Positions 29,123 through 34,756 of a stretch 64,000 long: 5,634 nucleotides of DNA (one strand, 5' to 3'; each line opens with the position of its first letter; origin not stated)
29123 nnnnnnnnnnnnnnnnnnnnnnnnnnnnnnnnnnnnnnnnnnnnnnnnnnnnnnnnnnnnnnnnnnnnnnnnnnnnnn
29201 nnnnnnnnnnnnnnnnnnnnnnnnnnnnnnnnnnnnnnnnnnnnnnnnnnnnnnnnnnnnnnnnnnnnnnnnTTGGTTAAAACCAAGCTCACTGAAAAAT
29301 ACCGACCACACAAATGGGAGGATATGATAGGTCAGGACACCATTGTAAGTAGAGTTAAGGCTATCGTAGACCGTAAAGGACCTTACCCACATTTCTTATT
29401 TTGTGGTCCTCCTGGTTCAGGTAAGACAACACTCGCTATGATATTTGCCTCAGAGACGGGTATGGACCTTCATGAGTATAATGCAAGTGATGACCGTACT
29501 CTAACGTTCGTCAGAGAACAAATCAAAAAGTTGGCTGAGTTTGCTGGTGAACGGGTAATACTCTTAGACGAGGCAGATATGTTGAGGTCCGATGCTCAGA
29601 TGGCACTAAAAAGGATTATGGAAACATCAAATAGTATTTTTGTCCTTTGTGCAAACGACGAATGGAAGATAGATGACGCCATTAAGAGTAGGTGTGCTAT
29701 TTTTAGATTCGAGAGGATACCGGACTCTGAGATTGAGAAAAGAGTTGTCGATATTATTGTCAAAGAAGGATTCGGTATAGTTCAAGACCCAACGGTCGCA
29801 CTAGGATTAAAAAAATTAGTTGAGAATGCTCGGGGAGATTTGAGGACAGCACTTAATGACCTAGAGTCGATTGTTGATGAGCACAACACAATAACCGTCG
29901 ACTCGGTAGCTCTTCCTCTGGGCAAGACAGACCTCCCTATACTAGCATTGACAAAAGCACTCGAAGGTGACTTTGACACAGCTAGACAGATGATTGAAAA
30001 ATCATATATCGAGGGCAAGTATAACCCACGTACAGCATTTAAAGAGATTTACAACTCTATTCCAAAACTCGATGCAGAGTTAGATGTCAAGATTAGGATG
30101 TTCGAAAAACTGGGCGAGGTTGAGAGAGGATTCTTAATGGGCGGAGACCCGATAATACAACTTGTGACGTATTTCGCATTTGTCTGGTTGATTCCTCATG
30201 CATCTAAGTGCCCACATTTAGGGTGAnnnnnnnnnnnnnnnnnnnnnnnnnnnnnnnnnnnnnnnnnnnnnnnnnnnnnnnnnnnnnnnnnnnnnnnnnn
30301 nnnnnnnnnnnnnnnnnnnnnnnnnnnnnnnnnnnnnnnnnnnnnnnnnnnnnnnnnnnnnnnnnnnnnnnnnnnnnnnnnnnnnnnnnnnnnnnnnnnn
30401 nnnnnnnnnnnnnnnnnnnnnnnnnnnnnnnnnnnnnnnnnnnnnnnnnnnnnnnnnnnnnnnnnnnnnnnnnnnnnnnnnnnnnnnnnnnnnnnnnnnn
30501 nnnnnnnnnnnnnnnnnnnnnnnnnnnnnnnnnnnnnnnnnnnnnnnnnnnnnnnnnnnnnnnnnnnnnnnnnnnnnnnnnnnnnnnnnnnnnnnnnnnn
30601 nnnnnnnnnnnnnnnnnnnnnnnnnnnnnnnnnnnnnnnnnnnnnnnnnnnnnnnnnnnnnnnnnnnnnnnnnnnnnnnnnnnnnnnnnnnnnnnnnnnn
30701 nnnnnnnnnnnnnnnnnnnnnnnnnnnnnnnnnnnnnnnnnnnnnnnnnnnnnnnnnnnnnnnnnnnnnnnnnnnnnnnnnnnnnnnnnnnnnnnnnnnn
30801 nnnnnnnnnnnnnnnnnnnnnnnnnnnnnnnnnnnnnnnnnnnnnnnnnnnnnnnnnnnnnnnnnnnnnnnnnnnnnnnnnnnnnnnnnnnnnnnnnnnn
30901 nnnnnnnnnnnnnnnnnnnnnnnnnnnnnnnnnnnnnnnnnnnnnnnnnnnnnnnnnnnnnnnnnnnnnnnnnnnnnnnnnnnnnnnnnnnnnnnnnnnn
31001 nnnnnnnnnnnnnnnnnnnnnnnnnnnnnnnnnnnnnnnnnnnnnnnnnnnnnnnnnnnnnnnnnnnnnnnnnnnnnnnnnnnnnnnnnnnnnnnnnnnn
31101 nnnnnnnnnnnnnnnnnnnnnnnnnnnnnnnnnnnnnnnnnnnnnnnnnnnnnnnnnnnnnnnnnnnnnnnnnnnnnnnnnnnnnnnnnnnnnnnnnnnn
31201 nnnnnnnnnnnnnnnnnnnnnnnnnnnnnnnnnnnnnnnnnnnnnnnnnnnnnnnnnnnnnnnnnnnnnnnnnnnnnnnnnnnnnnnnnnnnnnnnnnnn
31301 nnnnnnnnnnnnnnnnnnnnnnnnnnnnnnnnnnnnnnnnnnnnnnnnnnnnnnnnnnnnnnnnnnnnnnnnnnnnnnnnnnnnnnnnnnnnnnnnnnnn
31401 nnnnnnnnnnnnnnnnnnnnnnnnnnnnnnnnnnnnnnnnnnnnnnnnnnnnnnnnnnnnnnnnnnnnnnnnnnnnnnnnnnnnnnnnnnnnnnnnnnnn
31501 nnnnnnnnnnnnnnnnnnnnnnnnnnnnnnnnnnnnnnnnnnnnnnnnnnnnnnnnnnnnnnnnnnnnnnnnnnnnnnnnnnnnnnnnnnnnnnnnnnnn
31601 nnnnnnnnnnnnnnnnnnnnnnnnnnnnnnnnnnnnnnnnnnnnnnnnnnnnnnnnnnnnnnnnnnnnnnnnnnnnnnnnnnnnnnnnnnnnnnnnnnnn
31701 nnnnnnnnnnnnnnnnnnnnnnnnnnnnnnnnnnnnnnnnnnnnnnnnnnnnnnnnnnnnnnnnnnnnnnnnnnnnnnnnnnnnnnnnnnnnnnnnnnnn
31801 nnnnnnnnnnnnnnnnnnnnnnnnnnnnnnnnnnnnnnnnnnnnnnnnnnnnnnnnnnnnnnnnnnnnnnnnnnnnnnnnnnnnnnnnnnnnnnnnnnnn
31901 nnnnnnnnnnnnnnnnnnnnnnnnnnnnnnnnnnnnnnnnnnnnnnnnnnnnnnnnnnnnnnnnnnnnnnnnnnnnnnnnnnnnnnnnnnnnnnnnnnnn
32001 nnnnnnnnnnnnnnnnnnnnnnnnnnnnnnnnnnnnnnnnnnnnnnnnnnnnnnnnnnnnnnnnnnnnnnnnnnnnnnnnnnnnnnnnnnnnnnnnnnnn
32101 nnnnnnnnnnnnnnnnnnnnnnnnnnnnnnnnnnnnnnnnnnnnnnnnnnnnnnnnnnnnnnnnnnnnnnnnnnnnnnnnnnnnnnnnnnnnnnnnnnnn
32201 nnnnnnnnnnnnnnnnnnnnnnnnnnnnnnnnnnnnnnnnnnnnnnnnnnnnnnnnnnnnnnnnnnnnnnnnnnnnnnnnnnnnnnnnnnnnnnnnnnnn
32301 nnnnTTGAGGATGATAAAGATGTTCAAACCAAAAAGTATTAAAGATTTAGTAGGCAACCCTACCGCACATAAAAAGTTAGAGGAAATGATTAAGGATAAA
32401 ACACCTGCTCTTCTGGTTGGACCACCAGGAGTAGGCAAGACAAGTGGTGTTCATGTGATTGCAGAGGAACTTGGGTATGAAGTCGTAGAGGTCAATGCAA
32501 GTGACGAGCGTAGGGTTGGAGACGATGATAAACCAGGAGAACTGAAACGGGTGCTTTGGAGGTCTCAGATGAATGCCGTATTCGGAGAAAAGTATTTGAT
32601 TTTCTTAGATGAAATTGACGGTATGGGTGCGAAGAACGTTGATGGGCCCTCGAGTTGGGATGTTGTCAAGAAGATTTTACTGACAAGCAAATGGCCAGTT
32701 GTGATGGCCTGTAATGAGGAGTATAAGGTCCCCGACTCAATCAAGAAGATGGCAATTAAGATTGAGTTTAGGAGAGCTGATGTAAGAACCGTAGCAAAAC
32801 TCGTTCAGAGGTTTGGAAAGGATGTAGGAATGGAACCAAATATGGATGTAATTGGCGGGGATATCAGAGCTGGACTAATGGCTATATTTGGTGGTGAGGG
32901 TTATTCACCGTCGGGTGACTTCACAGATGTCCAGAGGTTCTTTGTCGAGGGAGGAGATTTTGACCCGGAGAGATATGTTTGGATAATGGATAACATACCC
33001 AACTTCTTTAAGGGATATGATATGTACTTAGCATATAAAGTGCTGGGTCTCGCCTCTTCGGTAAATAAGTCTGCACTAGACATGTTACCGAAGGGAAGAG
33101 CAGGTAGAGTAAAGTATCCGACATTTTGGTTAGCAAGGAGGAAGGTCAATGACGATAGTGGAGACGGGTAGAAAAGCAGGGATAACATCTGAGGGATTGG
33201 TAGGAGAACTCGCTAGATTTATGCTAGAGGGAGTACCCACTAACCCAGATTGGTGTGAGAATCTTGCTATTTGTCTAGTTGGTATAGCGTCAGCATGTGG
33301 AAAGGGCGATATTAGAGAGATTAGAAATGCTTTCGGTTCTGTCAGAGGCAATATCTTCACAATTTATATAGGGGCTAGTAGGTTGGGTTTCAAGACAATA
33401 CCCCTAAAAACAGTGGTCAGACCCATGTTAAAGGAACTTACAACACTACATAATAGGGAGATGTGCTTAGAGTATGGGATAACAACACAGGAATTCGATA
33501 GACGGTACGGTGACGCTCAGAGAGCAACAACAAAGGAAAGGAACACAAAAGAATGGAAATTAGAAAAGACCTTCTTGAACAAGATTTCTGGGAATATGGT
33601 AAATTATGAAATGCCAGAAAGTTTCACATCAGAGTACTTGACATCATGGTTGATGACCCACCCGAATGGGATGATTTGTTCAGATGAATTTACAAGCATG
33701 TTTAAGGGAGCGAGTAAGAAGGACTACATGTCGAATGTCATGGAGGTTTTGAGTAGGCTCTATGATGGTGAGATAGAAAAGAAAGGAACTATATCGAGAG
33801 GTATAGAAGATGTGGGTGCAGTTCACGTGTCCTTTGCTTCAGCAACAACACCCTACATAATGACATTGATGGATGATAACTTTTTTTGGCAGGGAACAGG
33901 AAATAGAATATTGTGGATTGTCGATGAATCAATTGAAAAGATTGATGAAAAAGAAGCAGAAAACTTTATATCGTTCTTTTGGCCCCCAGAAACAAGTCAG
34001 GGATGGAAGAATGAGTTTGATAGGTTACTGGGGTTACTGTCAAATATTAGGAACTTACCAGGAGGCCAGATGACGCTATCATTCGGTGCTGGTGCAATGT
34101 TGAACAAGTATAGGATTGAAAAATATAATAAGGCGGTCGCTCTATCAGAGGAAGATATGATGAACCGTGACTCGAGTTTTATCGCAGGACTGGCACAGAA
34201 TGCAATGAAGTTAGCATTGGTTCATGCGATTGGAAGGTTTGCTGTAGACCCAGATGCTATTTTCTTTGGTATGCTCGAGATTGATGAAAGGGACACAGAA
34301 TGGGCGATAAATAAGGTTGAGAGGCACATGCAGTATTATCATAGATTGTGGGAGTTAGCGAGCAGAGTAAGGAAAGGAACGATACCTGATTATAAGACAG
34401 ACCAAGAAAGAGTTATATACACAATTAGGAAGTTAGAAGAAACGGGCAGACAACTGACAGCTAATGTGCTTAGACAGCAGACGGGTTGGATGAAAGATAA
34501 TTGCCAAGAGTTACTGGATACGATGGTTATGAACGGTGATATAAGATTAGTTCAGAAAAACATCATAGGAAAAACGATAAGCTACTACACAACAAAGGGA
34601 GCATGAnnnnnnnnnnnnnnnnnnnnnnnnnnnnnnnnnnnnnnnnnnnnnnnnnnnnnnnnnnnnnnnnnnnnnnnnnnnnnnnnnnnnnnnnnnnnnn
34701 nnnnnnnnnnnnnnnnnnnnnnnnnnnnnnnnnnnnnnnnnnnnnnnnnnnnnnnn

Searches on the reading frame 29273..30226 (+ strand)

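Call 91: search_protein_families(library=pfam, proteins=[window:29273-30226:+], max_evalue=0.01)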
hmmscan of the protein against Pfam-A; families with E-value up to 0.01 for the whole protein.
window:29273-30226:+ (317 aa): 17 families
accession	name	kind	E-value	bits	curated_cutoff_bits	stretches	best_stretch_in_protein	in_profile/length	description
PF00004.35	AAA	-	7.3e-15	56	21.2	1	42-144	2-126/131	ATPase family associated with various cellular activities (AAA)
PF05496.18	RuvB_N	-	1.1e-11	45.2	27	1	11-118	2-110/159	Holliday junction DNA helicase RuvB P-loop domain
PF13177.12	DNA_pol3_delta2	-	1.2e-08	35.6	27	1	82-148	91-159/161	DNA polymerase III, delta subunit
PF08542.16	Rep_fac_C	-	9.3e-07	29.6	23.6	1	226-298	10-83/88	Replication factor C C-terminal domain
PF07728.20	AAA_5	-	2.5e-06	28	22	1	40-118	1-92/139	AAA domain (dynein-related subfamily)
PF13401.12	AAA_22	-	1.2e-05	26.1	27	0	65-126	61-121/130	AAA domain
PF13173.12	AAA_14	-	5.8e-05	23.5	27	1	43-125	7-94/129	AAA domain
PF13238.12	AAA_18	-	7.2e-05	23.7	29.4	1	43-121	3-68/128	AAA domain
PF25199.1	nSTAND_NTPase5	-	8.5e-05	22.9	34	1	25-132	29-136/145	Novel STAND NTPase 5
PF21960.2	RCF1-5-like_lid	-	0.00012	22.4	27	1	163-200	8-41/43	RCF1/5-like, AAA+ ATPase lid domain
PF13191.12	AAA_16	-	0.00024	22.1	32.6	0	20-59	4-45/167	AAA ATPase domain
PF00910.28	RNA_helicase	-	0.00097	20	21.5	1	42-128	2-86/105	RNA helicase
PF16193.11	AAA_assoc_2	-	0.0016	19.1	34.3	1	179-206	12-39/81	AAA C-terminal domain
PF13671.12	AAA_33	-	0.0018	19.1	27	1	41-64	2-25/143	AAA domain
PF14532.12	Sigma54_activ_2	-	0.0018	19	25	1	24-121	10-101/138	Sigma-54 interaction domain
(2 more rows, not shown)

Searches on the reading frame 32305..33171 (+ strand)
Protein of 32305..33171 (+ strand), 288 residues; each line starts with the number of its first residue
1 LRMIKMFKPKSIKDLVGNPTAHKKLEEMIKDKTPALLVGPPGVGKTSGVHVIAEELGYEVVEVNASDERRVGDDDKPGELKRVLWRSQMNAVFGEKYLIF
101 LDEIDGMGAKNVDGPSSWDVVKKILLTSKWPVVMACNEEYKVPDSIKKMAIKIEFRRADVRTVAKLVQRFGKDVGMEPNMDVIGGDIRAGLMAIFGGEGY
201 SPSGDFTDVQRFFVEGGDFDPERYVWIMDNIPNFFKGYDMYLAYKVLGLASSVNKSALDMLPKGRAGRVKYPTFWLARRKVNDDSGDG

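Call 91: search_protein_families(library=pfam, proteins=[window:32305-33171:+], max_evalue=0.01)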
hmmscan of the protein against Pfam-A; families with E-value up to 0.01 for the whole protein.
window:32305-33171:+ (288 aa): 10 families
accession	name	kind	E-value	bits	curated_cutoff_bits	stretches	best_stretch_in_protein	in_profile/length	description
PF00004.35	AAA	-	2e-14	54.6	21.2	1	36-154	2-128/131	ATPase family associated with various cellular activities (AAA)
PF05496.18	RuvB_N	-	4.3e-05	23.8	27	1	8-66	2-67/159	Holliday junction DNA helicase RuvB P-loop domain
PF13173.12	AAA_14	-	0.00012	22.5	27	1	33-106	3-73/129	AAA domain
PF13671.12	AAA_33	-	0.00014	22.6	27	1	36-79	3-46/143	AAA domain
PF07728.20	AAA_5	-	0.00038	20.9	22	1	35-105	2-76/139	AAA domain (dynein-related subfamily)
PF03215.21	Rad17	-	0.00057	20.3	23.8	0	34-63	47-76/186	Rad17 P-loop domain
PF12775.13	AAA_7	-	0.002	18.1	25.8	1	25-63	26-67/181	P-loop containing dynein motor region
PF20720.3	nSTAND3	-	0.0023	18.1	27.2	1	21-65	6-53/155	Novel STAND NTPase 3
PF03193.22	RsgA_GTPase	-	0.0074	16.6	30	0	20-69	95-143/174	RsgA GTPase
PF13401.12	AAA_22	-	0.0089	16.8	27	0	31-68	4-44/130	AAA domain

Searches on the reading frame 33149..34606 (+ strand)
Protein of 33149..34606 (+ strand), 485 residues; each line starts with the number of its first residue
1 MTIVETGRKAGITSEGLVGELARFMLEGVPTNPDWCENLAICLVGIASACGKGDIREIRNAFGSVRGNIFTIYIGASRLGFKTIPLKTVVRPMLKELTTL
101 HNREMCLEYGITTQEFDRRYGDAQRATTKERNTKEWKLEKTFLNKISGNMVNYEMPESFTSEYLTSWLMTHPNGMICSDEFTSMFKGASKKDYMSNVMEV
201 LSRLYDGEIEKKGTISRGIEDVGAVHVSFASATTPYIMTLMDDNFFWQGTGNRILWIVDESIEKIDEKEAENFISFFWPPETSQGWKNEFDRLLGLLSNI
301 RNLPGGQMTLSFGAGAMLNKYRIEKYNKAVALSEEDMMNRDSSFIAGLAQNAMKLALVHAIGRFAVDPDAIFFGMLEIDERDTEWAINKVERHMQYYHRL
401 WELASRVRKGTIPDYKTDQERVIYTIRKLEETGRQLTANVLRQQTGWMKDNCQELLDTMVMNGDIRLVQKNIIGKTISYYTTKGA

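Call 10: search_protein_families(library=pfam, proteins=[window:33149-34606:+], max_evalue=0.01)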
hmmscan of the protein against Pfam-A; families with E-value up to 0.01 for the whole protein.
window:33149-34606:+ (485 aa): 1 family
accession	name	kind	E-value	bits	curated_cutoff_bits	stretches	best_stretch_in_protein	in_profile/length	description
PF13148.11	DUF3987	-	2.7e-06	27.2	27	1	64-401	32-362/364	Protein of unknown function (DUF3987)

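Call 11: search_protein_families(library=phrogs, proteins=[window:33149-34606:+], max_evalue=0.001)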
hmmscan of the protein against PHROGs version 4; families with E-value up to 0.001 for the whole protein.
window:33149-34606:+ (485 aa): 1 family
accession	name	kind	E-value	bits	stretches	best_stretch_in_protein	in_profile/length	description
phrog_10514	-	DNA, RNA and nucleotide metabolism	1.5e-08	34.3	1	127-474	400-738/750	DNA primase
